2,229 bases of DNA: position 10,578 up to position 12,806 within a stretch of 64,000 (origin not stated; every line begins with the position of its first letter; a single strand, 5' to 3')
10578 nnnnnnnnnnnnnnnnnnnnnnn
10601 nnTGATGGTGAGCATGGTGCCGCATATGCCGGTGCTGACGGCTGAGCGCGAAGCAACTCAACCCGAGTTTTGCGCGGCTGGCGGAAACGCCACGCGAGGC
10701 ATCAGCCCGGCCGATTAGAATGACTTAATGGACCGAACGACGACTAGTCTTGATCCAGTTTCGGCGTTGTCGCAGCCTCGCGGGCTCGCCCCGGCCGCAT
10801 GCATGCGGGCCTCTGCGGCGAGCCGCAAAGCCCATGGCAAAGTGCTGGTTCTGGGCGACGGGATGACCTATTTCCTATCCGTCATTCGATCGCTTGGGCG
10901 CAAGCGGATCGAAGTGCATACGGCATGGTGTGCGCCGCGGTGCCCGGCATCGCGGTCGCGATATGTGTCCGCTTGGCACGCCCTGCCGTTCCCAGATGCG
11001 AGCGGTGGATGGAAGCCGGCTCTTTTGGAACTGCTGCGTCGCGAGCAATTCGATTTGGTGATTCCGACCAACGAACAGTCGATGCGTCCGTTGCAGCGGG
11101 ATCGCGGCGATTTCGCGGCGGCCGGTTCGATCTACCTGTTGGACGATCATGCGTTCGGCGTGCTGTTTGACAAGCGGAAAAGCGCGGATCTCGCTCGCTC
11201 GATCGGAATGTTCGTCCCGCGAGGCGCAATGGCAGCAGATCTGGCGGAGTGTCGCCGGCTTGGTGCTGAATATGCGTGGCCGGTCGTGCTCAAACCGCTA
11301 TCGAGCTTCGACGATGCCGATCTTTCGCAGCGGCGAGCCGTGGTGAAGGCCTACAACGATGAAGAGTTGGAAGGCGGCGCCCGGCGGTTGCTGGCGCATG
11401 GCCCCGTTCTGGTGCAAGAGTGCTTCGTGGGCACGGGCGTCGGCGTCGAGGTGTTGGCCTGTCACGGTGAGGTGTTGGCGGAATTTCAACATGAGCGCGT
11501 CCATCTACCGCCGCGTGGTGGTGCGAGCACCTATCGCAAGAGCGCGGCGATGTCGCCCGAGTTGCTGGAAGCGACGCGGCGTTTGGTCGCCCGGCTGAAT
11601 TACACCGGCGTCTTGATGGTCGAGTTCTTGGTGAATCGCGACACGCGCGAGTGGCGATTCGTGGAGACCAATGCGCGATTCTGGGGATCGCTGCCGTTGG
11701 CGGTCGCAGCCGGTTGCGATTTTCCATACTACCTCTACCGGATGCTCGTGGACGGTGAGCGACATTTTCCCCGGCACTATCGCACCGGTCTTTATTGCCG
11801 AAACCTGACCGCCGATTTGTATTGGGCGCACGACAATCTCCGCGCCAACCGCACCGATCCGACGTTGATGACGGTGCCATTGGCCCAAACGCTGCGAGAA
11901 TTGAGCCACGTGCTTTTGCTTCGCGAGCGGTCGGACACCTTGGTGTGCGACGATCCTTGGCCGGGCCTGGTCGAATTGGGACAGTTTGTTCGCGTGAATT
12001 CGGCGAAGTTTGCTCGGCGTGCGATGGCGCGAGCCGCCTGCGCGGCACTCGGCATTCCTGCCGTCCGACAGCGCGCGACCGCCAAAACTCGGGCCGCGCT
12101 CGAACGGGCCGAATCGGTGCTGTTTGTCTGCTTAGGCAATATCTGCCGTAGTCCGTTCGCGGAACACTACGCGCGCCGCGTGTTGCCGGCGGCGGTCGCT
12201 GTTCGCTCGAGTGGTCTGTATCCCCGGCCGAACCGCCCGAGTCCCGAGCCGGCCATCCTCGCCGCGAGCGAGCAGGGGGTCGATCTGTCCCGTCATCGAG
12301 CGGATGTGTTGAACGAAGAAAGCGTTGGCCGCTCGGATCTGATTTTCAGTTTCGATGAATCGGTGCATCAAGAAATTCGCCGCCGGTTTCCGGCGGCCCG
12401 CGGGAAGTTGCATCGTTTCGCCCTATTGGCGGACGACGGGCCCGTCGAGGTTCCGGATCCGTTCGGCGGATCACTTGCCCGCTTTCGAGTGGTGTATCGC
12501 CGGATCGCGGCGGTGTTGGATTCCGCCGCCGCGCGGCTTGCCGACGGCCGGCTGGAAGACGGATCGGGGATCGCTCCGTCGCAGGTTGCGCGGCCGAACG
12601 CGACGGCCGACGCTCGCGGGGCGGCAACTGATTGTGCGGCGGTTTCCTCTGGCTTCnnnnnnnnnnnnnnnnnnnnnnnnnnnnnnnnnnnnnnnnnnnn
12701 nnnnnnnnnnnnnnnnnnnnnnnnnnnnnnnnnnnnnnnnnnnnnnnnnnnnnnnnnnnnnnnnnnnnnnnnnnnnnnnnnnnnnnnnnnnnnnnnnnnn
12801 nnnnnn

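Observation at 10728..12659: ATP-grasp ligase fused to a complete LMW phosphotyrosine-phosphatase domain, with no BY-kinase in sight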

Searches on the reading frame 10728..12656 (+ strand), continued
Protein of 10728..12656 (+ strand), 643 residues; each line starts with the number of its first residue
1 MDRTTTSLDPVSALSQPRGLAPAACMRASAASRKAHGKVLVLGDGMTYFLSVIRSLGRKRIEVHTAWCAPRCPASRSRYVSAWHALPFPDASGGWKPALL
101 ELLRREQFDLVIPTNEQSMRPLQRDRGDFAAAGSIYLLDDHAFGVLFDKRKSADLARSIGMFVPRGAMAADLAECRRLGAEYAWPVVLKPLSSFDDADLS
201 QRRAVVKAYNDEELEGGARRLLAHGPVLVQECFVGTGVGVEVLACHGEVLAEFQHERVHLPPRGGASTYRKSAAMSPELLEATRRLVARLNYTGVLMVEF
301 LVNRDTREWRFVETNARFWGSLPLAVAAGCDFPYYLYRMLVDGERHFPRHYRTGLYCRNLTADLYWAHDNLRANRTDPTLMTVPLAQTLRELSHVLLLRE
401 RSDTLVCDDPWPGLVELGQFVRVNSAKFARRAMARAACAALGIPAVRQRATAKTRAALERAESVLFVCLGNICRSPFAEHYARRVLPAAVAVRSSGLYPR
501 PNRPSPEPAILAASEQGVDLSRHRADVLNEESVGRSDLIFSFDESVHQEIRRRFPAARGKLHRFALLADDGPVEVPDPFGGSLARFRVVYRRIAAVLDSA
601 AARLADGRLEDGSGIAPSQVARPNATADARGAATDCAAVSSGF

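Call 85: predict_structure(alignment_id=A4)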
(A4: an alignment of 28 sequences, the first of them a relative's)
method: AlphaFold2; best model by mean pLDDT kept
length: 336 residues; sequences in the alignment: 28
mean_pLDDT: 90.8   pTM: 0.91
mean pLDDT of the five models: 90.8, 90.7, 90.5, 90.0, 89.0
residues with pLDDT >= 90: 229; 70-90: 86; 50-70: 16; < 50: 5
segments of 3 or more residues with pLDDT < 50: 332-336
pLDDT, mean of each block of 10 residues (from residue 1): 88 80 83 98 98 96 98 98 84 86 94 97 98 91 98 96 85 85 93 96 88 76 87 86 92 95 92 96 94 98 98 98 80 43
secondary structure, 60 per line:
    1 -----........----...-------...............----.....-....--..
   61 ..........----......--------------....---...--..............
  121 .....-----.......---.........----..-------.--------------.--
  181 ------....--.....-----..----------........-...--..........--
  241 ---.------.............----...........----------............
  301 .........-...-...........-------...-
elements in order: E6-13 H28-42 E47-51 H53-56 H59-70 E75-80 H95-98 H107-125 E131-134 H141-149 E187-190 E193-197 H215-222 H229-238 H251-263 E268-274 H275-278 H289-309 E311-313 H315-325

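Call 87: fold_search(model_id=the predicted structure, library=pdb)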
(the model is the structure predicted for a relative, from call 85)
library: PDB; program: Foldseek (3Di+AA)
matches with E <= 10: 1082; with E <= 0.001: 43
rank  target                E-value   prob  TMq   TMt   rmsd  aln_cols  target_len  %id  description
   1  3rxz_A                1.7e-09  1.00  0.55  0.64   5.0       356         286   14  Crystal structure of putative polysaccharide deacetylase from Mycobacterium smegmatis (released 2011-06-22)
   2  3rxz_B                2.7e-09  1.00  0.51  0.59   8.4       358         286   13  Crystal structure of putative polysaccharide deacetylase from Mycobacterium smegmatis (released 2011-06-22)
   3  8t0j                  5.2e-09  1.00  0.51  0.62   5.2       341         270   12  Salmonella Typhimurium ArnD (released 2023-10-18)
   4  3rxz_C                6.2e-09  1.00  0.53  0.62   7.7       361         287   14  Crystal structure of putative polysaccharide deacetylase from Mycobacterium smegmatis (released 2011-06-22)
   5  3qbu_A                1.6e-07  1.00  0.55  0.62   7.8       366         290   13  Crystal structure of putative peptidoglycan deactelyase (HP0310) from Helicobacter pylori (released 2011-05-25)
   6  1k1x_A                8.6e-07  1.00  0.54  0.30   7.2       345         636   13  Crystal structure of 4-alpha-glucanotransferase from thermococcus litoralis (released 2003-06-17)
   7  1k1w                  9.1e-07  1.00  0.50  0.29   6.9       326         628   13  Crystal structure of 4-alpha-glucanotransferase from thermococcus litoralis (released 2003-06-17)
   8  3lm3                  1.1e-06  1.00  0.60  0.48   5.9       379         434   10  Crystal structure of a putative glycoside hydrolase/deacetylase (bdi_3119) from parabacteroides distasonis at 1.44 A res (released 2010-02-16)
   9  7ax7                  1.3e-05  1.00  0.38  0.58   8.7       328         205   10  Crystal structure of the Xyl-CE4 domain of a multidomain xylanase from the hindgut metagenome of Trinervitermes trinervo (released 2020-11-18)
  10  6hm9                  1.5e-05  1.00  0.38  0.46   8.8       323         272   11  Crystal structure of a BA3943 mutant,a CE4 family pseudoenzyme with restored enzymatic activity. (released 2019-10-09)
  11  3n8t                  1.9e-05  1.00  0.46  0.30  12.0       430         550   11  Native structure of TK1436, a GH57 branching enzyme from hyperthermophilic archaeon Thermococcus kodakaraensis (released 2010-10-27)
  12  7bkf                  2.2e-05  1.00  0.40  0.47   6.1       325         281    8  Crystal structure of WT BA3943, a CE4 family pseudoenzyme from Bacillus Anthracis (released 2021-05-19)
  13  1k1x_B                2.9e-05  1.00  0.55  0.31   7.4       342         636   13  Crystal structure of 4-alpha-glucanotransferase from thermococcus litoralis (released 2003-06-17)
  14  6hpa                  5.9e-05  1.00  0.41  0.49   6.5       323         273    9  Crystal structure of a BA3943 mutant,a CE4 family pseudoenzyme (released 2019-10-09)
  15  6h8n_B                7.5e-05  1.00  0.42  0.64   5.4       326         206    7  Structure of peptidoglycan deacetylase PdaC from Bacillus subtilis - mutant D285S (released 2019-11-13)
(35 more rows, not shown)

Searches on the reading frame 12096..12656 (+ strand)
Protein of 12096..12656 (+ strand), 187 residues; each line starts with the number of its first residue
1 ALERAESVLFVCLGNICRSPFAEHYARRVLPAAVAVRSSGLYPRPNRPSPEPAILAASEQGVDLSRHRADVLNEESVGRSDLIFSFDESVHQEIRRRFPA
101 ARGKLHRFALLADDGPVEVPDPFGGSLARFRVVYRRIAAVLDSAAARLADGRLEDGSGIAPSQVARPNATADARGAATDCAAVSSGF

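Call 16: search_solved_structures(query=window:12096-12656:+, max_evalue=0.001, show_alignments=2)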
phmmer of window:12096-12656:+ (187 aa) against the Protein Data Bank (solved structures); distinct sequences matched with E-value up to 0.001: 56.
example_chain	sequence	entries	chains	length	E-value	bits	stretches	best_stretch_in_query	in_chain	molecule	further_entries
2wmy_A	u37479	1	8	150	4.6e-16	62.2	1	6-139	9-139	PUTATIVE ACID PHOSPHATASE WZB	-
2wja_A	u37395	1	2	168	6.4e-16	61.8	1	6-139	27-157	PUTATIVE ACID PHOSPHATASE WZB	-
2cwd_A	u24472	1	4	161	7.1e-16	61.6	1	3-143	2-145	low molecular weight phosphotyrosine protein phosphatase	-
4pic_A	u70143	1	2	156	3.8e-14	56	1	8-154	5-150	Arginine phosphatase Ywle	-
4d74_A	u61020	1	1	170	5.8e-14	55.4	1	6-145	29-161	PROTEIN-TYROSINE-PHOSPHATASE AMSI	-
7dhd_A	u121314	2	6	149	3.8e-13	52.7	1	7-140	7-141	Protein-tyrosine-phosphatase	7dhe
2fek_A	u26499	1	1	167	6e-13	52.1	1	7-137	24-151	Low molecular weight protein-tyrosine-phosphatase wzb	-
4kk3_A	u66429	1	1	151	6.9e-13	51.9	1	8-148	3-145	Low molecular weight protein-tyrosine-phosphatase YwlE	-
1zgg_A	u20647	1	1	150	7.9e-13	51.7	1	8-148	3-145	Putative low molecular weight protein-tyrosine-phosphatase ywlE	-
4eti_A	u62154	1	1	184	8.5e-13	51.6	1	7-148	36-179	Low molecular weight protein-tyrosine-phosphatase ywlE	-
4egs_A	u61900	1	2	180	1.4e-12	50.9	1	7-144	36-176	Ribose 5-phosphate isomerase RpiB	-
7dhf_A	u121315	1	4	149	6.9e-12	48.6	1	7-140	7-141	Protein-tyrosine-phosphatase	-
2p4u_A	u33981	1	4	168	1.1e-11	48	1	5-137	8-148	Acid phosphatase 1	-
4kk4_A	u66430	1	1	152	1.1e-11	48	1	8-149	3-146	Low molecular weight protein-tyrosine-phosphatase YwlE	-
4etn_A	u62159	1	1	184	2.2e-11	47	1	7-148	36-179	Low molecular weight protein-tyrosine-phosphatase ywlE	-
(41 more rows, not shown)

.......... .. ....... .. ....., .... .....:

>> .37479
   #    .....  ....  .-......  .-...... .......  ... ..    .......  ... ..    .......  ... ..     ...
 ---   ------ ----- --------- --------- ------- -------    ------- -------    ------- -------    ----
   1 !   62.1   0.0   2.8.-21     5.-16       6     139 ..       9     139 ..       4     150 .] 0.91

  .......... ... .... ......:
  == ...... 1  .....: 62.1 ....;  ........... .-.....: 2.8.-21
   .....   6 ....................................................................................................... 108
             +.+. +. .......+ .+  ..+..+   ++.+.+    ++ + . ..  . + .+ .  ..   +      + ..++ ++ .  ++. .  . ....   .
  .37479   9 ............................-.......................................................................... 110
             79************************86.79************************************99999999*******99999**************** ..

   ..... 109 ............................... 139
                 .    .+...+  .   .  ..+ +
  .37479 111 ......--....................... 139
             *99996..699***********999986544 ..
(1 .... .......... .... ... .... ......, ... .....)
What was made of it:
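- Closest known: Wzb/Wzc. Same: Wzb 2wmy is the best PDB sequence match, at 62 bits (call 16).
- Closest known: YwlE-type protein arginine phosphatases. Same: They share the DPFGG acid loop, and the similarity score is comparable at 56 bits (call 16).
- The best PDB matches include Wzb and AmsI (call 16).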
